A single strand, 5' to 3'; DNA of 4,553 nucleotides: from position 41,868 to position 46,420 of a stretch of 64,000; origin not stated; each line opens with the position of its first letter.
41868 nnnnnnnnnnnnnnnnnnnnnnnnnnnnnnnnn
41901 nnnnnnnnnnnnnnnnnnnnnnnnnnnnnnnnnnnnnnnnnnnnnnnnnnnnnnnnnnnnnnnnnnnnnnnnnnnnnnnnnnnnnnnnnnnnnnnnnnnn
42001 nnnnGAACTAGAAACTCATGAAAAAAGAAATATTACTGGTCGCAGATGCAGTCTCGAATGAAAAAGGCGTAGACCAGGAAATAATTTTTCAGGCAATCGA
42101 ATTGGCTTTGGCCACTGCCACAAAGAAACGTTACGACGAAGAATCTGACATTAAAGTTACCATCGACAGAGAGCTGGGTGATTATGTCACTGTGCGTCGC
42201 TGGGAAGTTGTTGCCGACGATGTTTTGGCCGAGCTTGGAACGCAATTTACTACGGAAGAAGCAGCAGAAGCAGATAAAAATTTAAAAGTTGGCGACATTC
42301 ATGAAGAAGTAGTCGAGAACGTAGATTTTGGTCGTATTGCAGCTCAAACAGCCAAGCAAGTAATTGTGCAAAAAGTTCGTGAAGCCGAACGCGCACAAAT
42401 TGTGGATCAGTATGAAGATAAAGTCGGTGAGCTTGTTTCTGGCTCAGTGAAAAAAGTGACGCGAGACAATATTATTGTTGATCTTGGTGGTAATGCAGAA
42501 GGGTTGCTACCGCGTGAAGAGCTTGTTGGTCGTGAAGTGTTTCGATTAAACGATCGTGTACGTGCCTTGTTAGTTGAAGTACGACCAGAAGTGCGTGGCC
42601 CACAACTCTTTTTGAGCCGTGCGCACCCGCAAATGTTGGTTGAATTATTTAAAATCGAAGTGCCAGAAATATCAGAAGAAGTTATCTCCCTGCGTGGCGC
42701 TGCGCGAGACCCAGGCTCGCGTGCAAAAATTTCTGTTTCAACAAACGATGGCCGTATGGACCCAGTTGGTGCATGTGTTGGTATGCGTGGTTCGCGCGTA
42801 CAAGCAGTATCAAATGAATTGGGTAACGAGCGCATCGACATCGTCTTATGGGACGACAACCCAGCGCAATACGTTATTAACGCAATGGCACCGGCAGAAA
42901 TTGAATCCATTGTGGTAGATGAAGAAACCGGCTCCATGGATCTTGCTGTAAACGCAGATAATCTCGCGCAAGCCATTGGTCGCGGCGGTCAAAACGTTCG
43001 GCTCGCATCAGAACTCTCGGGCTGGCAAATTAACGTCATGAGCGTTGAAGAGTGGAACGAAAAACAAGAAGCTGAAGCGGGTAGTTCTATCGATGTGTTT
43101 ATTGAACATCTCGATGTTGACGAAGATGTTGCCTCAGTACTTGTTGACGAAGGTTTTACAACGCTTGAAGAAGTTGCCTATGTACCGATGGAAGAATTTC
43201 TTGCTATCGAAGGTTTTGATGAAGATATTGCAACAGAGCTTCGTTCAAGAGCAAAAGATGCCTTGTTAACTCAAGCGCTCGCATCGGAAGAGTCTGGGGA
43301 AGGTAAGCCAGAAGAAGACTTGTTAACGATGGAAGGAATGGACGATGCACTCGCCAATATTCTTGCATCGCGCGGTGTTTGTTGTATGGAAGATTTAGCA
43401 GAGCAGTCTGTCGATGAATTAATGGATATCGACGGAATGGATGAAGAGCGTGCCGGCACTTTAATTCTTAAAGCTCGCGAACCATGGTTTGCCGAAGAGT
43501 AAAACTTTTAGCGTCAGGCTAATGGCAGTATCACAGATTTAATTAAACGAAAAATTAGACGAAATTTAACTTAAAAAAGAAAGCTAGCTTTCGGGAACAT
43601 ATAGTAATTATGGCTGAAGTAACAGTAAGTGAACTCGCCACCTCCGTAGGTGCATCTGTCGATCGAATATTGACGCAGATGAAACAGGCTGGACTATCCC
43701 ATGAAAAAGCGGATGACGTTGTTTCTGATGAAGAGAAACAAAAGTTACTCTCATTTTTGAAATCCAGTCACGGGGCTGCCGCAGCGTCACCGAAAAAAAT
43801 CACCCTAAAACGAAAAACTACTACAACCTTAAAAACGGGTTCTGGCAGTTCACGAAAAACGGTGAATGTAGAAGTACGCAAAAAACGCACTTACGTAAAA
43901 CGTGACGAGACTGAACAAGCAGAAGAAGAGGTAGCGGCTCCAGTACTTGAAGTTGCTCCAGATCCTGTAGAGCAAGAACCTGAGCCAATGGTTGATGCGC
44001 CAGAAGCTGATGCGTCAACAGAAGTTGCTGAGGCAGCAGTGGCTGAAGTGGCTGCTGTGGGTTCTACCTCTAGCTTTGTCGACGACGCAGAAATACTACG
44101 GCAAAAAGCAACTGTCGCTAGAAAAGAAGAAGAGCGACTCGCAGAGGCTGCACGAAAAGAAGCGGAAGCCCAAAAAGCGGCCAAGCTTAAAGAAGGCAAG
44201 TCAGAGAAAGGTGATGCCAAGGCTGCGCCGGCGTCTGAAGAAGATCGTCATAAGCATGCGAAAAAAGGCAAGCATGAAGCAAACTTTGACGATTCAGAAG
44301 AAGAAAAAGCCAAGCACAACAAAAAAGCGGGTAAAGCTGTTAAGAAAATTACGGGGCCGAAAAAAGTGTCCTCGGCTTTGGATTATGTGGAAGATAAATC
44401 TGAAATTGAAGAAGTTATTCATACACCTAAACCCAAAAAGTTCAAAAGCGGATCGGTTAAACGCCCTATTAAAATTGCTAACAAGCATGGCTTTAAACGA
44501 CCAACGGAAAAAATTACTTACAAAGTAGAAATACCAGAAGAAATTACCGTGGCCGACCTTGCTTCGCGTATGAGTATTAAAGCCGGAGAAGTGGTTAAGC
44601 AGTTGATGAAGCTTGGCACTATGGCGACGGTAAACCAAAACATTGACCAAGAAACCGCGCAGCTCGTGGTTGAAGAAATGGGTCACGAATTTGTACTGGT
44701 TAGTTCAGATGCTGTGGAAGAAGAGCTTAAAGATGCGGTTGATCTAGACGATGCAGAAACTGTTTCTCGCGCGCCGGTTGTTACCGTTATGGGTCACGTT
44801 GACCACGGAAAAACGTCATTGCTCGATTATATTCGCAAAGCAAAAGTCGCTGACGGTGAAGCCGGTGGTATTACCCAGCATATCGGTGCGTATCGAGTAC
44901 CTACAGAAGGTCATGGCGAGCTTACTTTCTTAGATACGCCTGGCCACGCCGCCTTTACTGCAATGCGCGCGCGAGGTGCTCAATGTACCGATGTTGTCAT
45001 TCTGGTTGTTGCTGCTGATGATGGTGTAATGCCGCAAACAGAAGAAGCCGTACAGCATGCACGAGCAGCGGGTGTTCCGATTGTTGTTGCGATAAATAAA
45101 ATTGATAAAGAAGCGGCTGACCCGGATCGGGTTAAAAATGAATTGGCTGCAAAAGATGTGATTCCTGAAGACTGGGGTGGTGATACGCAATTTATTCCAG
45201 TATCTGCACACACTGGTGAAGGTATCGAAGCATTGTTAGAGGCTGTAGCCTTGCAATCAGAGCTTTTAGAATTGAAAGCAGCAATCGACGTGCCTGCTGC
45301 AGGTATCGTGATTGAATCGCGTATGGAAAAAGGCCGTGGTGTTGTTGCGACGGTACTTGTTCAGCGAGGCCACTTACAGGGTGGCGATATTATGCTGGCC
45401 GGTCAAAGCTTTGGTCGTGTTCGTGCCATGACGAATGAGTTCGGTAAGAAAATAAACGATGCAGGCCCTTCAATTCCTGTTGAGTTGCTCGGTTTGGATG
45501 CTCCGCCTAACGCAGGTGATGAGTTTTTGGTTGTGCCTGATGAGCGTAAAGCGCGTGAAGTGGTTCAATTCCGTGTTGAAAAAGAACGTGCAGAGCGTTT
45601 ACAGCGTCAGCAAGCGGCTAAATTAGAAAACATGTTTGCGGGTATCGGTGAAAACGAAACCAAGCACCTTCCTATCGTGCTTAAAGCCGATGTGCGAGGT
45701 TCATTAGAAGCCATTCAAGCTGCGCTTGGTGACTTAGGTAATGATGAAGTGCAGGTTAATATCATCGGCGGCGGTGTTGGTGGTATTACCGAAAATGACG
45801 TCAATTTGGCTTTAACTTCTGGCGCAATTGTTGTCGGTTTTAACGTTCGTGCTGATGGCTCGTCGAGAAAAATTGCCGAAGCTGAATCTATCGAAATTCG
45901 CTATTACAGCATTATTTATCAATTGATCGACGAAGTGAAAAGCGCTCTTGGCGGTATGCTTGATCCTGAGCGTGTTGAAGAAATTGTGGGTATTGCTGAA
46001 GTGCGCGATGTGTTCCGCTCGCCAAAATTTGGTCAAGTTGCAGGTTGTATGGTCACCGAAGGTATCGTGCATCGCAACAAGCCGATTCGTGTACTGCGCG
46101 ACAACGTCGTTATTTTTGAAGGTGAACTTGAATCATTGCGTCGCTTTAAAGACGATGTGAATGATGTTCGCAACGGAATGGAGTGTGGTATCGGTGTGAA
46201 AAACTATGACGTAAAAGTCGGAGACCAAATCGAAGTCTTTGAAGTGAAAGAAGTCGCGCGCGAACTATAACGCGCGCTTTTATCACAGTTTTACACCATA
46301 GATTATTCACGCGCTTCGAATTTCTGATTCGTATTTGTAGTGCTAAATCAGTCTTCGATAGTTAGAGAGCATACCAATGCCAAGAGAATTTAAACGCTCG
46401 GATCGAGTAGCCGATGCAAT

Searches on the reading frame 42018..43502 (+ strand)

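Call 64: search_protein_families(library=pfam, proteins=[window:42018-43502:+], max_evalue=0.00001)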
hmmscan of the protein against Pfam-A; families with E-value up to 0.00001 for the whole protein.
window:42018-43502:+ (494 aa): 4 families
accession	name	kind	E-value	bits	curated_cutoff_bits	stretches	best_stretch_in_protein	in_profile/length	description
PF08529.16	NusA_N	-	6.1e-35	120.5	23.8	1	4-125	1-118/119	NusA N-terminal domain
PF13184.12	KH_5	-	1.4e-28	99.2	27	1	232-299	1-68/69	NusA-like KH domain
PF14520.12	HHH_5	-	1.1e-13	51.8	27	1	433-488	2-57/57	Helix-hairpin-helix domain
PF00575.29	S1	-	3.2e-08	34.3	22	1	134-197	2-71/74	S1 RNA binding domain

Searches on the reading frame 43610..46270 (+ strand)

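Call 64: search_protein_families(library=pfam, proteins=[window:43610-46270:+], max_evalue=0.00001)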
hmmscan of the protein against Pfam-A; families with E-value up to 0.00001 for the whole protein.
window:43610-46270:+ (886 aa): 7 families
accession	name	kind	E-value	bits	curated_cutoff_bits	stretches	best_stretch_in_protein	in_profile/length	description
PF11987.13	IF-2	-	1.2e-41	141.8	27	1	662-777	2-117/117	Translation-initiation factor 2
PF00009.33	GTP_EFTU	-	1.8e-35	122.7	26.5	1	390-547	5-183/188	Elongation factor Tu GTP binding domain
PF22042.2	EF-G_D2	-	8.9e-28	96.7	27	1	562-641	1-83/84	Elongation factor G domain 2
PF04760.21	IF2_N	-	2.6e-25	88.4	25.3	2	309-360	1-53/53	Translation initiation factor IF-2, N-terminal region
PF08364.16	IF2_assoc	-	3.6e-13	50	24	1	61-98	1-39/39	Bacterial translation initiation factor IF-2 associated region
PF01926.29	MMR_HSR1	-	1.2e-09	38.7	21.9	1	391-497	2-113/113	50S ribosome-binding GTPase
PF03144.31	GTP_EFTU_D2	-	2.7e-06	28.2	30.3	1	808-872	1-70/73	Elongation factor Tu domain 2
